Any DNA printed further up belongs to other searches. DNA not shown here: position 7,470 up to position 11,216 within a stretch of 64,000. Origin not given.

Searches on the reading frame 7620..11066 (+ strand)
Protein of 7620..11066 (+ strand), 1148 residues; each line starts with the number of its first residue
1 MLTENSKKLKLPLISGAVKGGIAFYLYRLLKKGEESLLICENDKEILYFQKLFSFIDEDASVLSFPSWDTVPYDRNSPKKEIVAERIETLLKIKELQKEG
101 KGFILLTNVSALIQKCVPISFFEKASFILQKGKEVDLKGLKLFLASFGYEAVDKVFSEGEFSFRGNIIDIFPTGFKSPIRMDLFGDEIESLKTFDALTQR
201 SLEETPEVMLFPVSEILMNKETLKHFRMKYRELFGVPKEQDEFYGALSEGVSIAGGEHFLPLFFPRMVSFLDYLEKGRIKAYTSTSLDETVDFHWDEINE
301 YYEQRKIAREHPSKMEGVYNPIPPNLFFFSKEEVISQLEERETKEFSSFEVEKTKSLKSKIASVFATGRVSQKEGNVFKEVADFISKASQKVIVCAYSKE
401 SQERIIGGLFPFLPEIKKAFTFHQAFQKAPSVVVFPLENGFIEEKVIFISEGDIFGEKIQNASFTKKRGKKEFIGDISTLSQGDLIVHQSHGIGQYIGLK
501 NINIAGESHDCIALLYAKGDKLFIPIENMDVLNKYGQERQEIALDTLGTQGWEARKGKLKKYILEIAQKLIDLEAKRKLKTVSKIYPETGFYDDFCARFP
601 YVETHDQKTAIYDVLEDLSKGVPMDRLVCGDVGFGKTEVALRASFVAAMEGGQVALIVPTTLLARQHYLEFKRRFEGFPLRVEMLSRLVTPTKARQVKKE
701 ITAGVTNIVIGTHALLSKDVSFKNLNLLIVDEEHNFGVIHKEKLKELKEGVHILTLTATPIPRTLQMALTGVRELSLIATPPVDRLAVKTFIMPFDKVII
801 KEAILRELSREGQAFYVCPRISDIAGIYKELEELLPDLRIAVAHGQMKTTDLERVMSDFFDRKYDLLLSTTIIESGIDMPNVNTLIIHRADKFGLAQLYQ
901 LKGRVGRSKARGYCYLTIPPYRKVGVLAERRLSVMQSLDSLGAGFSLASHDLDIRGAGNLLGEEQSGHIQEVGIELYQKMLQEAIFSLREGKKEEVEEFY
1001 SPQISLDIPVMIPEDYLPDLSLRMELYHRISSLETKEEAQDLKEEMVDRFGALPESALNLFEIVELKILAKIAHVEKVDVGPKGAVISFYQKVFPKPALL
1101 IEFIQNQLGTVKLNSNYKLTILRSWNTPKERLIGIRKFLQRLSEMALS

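Call 17: search_protein_families(library=pfam, proteins=[window:7620-11066:+], max_evalue=0.00001)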
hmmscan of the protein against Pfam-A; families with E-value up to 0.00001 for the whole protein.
window:7620-11066:+ (1148 aa): 6 families
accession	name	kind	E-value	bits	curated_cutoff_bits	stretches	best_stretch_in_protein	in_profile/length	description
PF03461.20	TRCF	-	9.5e-28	96.8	25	1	1006-1094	1-89/95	TRCF domain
PF00270.35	DEAD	-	2.3e-26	92.9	26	1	605-766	2-165/167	DEAD/DEAH box helicase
PF17757.6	UvrB_inter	-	1.4e-23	83.2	22.9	1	129-215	3-90/91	UvrB interaction domain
PF00271.37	Helicase_C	-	5.2e-19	69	23.5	1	804-908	10-109/110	Helicase conserved C-terminal domain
PF02559.22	CarD_TRCF_RID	-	5.6e-17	62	23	1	480-535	1-56/57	CarD-like/TRCF RID domain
PF04851.21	ResIII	-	2.3e-10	41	22.5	1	605-760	6-162/164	Type III restriction enzyme, res subunit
